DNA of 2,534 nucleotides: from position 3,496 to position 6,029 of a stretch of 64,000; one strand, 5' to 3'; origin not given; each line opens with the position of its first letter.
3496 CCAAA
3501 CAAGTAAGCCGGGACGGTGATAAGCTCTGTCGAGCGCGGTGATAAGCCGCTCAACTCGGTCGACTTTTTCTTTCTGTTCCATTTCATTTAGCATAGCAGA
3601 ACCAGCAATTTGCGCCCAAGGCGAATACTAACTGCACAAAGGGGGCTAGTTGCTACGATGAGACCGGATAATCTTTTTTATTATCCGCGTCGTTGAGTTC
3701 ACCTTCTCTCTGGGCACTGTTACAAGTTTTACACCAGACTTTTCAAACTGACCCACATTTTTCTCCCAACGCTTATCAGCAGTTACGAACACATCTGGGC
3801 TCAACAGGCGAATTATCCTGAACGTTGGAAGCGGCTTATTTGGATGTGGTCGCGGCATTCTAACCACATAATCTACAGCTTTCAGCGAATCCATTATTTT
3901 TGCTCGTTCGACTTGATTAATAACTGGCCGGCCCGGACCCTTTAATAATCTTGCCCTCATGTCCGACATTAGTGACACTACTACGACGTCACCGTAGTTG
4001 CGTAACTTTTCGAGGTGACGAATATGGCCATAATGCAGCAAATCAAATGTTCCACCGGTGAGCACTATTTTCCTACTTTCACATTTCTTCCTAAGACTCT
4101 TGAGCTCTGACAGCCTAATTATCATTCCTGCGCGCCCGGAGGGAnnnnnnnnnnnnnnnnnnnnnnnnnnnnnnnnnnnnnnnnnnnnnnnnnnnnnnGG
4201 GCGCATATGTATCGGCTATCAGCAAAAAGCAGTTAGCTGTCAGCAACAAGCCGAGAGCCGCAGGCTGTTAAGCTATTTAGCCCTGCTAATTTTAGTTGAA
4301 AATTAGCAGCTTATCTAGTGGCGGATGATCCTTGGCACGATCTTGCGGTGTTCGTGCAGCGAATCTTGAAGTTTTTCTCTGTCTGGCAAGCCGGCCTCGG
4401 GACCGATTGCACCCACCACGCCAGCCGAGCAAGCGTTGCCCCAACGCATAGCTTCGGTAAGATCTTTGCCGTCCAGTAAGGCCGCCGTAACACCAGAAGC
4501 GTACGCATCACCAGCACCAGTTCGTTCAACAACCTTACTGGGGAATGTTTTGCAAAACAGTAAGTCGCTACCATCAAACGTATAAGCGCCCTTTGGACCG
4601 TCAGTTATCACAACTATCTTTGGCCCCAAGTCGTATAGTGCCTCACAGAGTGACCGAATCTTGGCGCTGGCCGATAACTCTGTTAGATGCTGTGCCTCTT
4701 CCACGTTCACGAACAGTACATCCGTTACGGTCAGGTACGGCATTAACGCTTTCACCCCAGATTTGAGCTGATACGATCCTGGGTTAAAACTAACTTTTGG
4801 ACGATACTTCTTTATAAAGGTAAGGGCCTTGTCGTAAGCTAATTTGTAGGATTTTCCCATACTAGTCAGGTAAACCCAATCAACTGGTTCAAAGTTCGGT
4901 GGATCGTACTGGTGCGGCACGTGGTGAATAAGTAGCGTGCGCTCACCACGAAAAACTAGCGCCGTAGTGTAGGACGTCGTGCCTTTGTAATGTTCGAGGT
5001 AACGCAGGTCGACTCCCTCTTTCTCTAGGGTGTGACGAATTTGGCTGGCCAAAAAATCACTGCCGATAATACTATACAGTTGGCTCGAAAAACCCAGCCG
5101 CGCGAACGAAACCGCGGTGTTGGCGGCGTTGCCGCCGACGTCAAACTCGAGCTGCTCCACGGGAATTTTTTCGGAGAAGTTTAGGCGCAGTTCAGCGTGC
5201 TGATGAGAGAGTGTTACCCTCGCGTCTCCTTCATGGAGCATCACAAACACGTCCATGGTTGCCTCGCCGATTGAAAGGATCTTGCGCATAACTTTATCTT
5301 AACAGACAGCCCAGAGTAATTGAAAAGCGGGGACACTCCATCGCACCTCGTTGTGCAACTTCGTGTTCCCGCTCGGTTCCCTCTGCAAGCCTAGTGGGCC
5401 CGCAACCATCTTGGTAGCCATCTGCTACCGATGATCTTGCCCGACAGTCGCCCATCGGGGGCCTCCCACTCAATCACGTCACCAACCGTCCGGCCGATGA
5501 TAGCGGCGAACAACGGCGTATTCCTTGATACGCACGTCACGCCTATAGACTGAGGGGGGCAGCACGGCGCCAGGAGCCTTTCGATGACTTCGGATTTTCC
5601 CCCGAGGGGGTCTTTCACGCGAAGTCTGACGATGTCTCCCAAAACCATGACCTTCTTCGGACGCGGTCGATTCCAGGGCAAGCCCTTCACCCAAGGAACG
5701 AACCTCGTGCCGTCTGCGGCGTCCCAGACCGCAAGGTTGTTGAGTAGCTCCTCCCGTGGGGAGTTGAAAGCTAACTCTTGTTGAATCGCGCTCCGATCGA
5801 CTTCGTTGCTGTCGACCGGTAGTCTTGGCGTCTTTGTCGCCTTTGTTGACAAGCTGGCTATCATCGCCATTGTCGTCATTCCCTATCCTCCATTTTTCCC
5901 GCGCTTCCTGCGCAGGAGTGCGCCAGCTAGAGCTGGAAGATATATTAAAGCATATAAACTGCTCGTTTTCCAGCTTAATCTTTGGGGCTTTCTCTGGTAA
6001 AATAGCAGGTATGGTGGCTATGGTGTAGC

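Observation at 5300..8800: GC-rich islet around tRNA-His encoding a ParB/Srx-fold protein, an extended HhH-GPD Fe-S glycosylase-like protein and a GreA-C-domain protein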

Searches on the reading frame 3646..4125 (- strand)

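Call 4: search_protein_families(library=pfam, proteins=[window:3646-4125:-], max_evalue=1)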
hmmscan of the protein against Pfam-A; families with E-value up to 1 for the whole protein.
window:3646-4125:- (159 aa): 5 families
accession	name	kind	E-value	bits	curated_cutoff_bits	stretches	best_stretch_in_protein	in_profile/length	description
PF01467.32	CTP_transf_like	-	3.2e-14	53.7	21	1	22-150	1-132/133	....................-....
PF02569.21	Pantoate_ligase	-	0.052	13.1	20.7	1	7-52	8-54/268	Pantoate-beta-alanine ligase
PF18690.6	DUF5639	-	0.079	13.5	25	1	20-63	19-63/81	Family of unknown function (DUF5639)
PF06574.18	FAD_syn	-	0.15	12.3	27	1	16-45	4-33/158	FAD synthetase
PF09902.14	DUF2129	-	0.24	11.9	22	0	34-51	10-27/70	Uncharacterized protein conserved in bacteria (DUF2129)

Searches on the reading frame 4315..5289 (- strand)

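Call 4: search_protein_families(library=pfam, proteins=[window:4315-5289:-], max_evalue=1)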
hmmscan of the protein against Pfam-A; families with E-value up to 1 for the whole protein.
window:4315-5289:- (324 aa): 2 families
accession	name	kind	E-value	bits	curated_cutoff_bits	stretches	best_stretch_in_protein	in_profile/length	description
PF00294.29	PfkB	-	6.2e-46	157.5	25.8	1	34-303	21-301/302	pfkB family carbohydrate kinase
PF08543.17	Phos_pyr_kin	-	1.8e-07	31.2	27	1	186-285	117-225/246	Phosphomethylpyrimidine kinase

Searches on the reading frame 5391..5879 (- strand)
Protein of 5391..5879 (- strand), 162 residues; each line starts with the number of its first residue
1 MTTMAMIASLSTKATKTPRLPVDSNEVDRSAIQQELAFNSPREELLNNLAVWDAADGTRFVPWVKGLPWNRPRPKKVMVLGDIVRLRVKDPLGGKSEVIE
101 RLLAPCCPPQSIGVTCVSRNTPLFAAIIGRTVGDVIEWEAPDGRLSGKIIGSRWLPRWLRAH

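Call 4: search_protein_families(library=pfam, proteins=[window:5391-5879:-], max_evalue=1)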
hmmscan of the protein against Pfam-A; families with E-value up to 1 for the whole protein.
window:5391-5879:- (162 aa): 1 family
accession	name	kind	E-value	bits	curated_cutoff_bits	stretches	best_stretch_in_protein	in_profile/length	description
PF01272.25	GreA_GreB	-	2.4e-05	24.7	26.9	1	116-150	39-73/77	Transcription elongation factor, GreA/GreB, C-term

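Call 5: search_protein_families(library=ncbifam, proteins=[window:5391-5879:-], max_evalue=1)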
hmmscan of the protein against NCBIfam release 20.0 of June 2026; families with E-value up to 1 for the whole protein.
window:5391-5879:- (162 aa): 7 families
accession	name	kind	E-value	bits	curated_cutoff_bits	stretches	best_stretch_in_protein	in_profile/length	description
NF004396.0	PRK05753.1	equivalog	0.0011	18.8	109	1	115-144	87-116/137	nucleoside diphosphate kinase regulator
TIGR01462.1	greA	subfamily_domain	0.0026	17.8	139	1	116-150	114-148/151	transcription elongation factor GreA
NF001261.0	PRK00226.1-2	equivalog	0.0082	16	167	1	116-150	118-152/157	transcription elongation factor GreA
NF001262.0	PRK00226.1-3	equivalog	0.024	14.4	161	1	114-145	120-151/165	transcription elongation factor GreA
NF001264.0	PRK00226.1-5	equivalog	0.037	13.8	180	1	115-150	118-153/158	transcription elongation factor GreA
NF001260.0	PRK00226.1-1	equivalog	0.076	12.6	234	1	116-150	120-154/160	transcription elongation factor GreA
NF001263.0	PRK00226.1-4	equivalog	0.077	12.9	145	1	117-150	122-155/160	transcription elongation factor GreA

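Call 9: search_protein_families(library=padloc, proteins=[window:5391-5879:-], max_evalue=1)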
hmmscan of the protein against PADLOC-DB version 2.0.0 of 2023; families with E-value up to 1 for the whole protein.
window:5391-5879:- (162 aa): 0 families

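Call 10: search_protein_families(library=phrogs, proteins=[window:5391-5879:-], max_evalue=1)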
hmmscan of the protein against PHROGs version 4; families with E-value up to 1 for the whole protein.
window:5391-5879:- (162 aa): 2 families
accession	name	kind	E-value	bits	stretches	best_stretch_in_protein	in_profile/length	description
phrog_31535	-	unknown function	0.089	14.1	1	120-146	90-116/134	-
phrog_23219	-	unknown function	0.28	12.8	1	43-72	25-54/86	-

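Call 73: search_solved_structures(query=window:5391-5879:-, max_evalue=10, show_alignments=2)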
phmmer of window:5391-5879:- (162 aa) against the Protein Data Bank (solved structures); distinct sequences matched with E-value up to 10: 6.
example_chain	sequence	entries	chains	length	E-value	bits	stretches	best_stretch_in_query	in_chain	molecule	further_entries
4wqt_X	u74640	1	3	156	0.0095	19.1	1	76-150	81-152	RNA cleavage stimulating factor (GreA/Gfh1 chimeric protein Gre-C1)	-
2eul_A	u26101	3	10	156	0.011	18.9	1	76-150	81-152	anti-cleavage anti-GreA transcription factor Gfh1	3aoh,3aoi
2f23_A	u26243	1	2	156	0.028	17.6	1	76-150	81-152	Anti-cleavage anti-greA transcription factor gfh1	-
3bmb_A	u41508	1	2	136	0.096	15.8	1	104-144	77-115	Regulator of nucleoside diphosphate kinase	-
2etn_A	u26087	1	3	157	0.14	15.3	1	77-150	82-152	anti-cleavage anti-GreA transcription factor Gfh1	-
2pn0_A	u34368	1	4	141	1.1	12.4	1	115-145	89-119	Prokaryotic transcription elongation factor GreA/GreB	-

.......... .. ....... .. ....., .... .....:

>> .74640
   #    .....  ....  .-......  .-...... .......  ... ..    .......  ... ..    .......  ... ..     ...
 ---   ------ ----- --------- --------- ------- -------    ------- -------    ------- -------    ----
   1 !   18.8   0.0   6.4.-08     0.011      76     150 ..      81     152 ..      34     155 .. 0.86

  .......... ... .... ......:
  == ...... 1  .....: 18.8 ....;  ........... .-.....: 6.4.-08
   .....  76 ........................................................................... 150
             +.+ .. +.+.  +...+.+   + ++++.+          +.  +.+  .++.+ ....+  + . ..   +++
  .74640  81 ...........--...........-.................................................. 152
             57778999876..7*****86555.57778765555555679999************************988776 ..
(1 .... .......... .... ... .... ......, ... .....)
